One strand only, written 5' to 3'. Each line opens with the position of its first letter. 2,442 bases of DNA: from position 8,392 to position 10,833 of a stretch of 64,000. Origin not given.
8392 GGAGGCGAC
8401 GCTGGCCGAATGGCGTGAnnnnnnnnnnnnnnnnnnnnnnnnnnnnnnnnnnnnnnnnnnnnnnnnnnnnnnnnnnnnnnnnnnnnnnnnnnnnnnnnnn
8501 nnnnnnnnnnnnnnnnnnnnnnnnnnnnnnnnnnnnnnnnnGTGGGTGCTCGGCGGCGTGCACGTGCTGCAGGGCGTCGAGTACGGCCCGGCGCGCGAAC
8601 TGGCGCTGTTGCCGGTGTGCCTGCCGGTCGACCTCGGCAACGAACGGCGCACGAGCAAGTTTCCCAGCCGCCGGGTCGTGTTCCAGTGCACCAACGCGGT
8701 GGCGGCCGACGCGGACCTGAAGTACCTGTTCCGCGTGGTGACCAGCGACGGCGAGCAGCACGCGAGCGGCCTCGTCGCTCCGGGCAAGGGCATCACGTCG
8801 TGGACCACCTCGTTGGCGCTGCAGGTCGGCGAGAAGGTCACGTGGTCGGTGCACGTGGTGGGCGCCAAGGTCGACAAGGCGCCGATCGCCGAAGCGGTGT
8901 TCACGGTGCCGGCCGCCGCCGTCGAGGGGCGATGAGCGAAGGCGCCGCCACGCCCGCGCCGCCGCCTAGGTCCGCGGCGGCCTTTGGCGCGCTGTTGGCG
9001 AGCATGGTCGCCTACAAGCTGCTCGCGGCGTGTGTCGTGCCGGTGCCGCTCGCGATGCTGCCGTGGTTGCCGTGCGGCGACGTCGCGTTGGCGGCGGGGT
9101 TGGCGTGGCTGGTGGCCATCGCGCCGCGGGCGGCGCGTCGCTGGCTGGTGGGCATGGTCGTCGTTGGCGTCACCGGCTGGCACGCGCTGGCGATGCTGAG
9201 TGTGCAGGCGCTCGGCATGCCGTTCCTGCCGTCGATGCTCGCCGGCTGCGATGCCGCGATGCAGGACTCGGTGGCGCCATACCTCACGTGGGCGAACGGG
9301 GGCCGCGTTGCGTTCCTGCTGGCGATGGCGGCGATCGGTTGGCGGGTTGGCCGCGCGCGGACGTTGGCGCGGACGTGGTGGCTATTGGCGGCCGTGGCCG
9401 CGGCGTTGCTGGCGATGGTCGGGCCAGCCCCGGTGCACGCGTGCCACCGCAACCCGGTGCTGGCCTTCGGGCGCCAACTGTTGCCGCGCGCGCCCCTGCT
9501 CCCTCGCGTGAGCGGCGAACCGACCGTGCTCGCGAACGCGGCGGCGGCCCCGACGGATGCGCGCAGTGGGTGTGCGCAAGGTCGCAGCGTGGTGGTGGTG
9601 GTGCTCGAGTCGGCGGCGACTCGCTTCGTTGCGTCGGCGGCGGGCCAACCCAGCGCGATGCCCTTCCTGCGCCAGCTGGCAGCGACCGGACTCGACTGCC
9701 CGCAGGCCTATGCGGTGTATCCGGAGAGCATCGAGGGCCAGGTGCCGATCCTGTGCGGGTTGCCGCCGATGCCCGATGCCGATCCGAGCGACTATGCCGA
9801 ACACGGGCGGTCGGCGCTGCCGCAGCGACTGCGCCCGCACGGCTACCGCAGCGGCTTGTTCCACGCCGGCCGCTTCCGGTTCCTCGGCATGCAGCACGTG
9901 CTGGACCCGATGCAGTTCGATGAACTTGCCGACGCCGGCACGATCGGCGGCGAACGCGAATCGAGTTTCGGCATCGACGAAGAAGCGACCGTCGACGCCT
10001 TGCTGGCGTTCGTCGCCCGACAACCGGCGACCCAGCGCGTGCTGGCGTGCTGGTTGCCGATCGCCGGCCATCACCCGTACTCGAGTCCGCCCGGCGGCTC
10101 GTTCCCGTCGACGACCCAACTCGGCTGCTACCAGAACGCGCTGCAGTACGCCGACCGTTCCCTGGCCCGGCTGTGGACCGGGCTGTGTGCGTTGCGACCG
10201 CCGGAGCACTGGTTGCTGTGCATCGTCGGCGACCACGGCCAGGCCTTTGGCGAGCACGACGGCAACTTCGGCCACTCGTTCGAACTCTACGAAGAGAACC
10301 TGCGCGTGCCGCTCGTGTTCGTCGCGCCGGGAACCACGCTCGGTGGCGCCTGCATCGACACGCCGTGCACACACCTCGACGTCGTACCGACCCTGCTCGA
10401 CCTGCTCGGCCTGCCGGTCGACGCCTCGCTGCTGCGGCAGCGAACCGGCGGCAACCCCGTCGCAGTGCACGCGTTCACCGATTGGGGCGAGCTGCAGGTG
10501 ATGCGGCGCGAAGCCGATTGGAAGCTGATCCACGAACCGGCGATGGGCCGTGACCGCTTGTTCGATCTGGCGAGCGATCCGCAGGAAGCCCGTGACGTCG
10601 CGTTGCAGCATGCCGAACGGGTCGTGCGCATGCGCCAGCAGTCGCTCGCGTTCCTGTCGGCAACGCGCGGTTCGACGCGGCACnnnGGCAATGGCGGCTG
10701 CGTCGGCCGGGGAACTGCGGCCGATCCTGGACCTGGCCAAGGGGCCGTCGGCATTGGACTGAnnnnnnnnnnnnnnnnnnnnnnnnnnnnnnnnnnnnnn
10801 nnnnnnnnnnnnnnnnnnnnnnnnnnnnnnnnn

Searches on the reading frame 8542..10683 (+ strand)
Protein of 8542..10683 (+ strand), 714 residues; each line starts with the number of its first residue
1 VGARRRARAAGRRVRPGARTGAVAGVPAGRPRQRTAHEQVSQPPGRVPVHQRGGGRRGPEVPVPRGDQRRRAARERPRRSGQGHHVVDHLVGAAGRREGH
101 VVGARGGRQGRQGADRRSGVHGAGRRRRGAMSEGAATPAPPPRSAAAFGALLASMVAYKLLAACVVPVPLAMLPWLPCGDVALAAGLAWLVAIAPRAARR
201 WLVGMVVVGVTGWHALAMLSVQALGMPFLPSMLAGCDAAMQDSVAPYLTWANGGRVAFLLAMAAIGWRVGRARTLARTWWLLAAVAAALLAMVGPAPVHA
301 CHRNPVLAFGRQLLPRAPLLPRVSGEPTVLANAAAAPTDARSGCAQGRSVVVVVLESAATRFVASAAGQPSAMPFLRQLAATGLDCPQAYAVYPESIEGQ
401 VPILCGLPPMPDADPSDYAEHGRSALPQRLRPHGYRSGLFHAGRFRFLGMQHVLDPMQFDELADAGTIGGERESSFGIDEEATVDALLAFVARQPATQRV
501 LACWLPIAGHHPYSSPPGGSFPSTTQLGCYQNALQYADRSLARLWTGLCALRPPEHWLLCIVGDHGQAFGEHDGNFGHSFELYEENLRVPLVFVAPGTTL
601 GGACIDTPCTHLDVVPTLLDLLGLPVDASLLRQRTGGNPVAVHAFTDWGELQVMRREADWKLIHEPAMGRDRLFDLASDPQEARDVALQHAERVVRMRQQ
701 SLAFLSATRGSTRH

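Call 84: search_protein_families(library=pfam, proteins=[window:8542-10683:+], max_evalue=0.001)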
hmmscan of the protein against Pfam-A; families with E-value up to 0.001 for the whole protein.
window:8542-10683:+ (714 aa): 2 families
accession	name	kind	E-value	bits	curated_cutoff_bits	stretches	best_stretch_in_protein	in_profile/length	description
PF00884.28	Sulfatase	-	1.3e-28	100.7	25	1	350-623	3-300/301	Sulfatase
PF16347.10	SGSH_C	-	2.2e-05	25.1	29.3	0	574-628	4-57/154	N-sulphoglucosamine sulphohydrolase, C-terminal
